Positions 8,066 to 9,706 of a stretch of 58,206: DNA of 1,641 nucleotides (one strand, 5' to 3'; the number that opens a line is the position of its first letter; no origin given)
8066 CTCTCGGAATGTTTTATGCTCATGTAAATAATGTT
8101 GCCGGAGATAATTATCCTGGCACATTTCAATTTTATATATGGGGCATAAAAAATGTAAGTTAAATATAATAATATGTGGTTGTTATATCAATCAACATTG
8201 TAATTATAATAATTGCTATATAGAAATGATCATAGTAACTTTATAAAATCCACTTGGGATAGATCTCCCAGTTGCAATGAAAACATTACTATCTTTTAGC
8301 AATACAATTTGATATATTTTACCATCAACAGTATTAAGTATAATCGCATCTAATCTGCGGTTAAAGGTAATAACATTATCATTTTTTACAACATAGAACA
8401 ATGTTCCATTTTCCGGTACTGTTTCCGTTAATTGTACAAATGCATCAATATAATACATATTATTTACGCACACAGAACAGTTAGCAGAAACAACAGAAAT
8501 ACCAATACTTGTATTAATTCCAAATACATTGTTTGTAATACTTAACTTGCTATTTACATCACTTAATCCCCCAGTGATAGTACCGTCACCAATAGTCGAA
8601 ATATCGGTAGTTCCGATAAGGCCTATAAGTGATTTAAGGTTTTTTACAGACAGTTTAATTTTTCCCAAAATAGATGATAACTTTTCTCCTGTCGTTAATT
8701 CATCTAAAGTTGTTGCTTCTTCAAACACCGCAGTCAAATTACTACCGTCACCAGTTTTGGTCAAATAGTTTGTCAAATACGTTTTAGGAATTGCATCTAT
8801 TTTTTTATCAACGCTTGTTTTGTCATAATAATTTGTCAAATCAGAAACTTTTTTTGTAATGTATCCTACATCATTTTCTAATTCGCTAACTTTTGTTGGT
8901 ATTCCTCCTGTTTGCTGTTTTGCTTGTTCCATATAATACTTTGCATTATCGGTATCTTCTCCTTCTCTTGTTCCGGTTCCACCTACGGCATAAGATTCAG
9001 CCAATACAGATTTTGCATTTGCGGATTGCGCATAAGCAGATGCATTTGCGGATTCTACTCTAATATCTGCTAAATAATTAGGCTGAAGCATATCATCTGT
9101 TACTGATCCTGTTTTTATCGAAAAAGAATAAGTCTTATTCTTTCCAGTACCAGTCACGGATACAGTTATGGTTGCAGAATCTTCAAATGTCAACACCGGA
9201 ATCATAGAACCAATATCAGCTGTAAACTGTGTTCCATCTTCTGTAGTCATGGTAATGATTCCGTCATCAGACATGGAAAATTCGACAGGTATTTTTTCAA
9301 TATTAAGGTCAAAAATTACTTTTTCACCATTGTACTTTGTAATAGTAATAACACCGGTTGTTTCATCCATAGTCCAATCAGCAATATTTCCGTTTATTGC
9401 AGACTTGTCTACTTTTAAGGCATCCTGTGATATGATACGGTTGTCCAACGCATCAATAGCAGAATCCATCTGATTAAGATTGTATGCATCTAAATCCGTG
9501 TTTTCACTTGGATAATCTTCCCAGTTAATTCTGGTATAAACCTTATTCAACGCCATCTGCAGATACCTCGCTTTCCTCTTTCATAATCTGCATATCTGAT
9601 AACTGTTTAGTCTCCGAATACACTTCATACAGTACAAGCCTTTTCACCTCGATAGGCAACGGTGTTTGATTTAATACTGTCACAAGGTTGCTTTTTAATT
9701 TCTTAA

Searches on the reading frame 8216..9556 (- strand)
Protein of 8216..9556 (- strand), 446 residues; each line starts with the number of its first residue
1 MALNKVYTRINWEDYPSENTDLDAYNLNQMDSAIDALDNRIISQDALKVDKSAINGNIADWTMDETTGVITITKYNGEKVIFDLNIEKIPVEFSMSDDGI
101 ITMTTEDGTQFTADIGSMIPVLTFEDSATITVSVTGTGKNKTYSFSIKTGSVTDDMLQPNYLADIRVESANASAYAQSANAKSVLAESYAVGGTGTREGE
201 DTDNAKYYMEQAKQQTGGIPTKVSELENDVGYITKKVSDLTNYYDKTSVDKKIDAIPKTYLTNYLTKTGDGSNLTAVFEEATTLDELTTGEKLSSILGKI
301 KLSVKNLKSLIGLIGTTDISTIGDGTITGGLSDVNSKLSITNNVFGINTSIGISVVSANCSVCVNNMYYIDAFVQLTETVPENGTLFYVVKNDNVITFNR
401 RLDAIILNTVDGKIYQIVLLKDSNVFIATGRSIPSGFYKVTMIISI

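Call 16: search_protein_families(library=phrogs, proteins=[window:8216-9556:-], max_evalue=0.001)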
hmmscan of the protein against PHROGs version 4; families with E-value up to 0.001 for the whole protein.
window:8216-9556:- (446 aa): 2 families
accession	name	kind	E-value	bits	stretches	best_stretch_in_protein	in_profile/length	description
phrog_17196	-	other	7.9e-31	108.5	1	4-216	6-223/356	kinase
phrog_25888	-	unknown function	0.00041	20.7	1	183-219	193-229/325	-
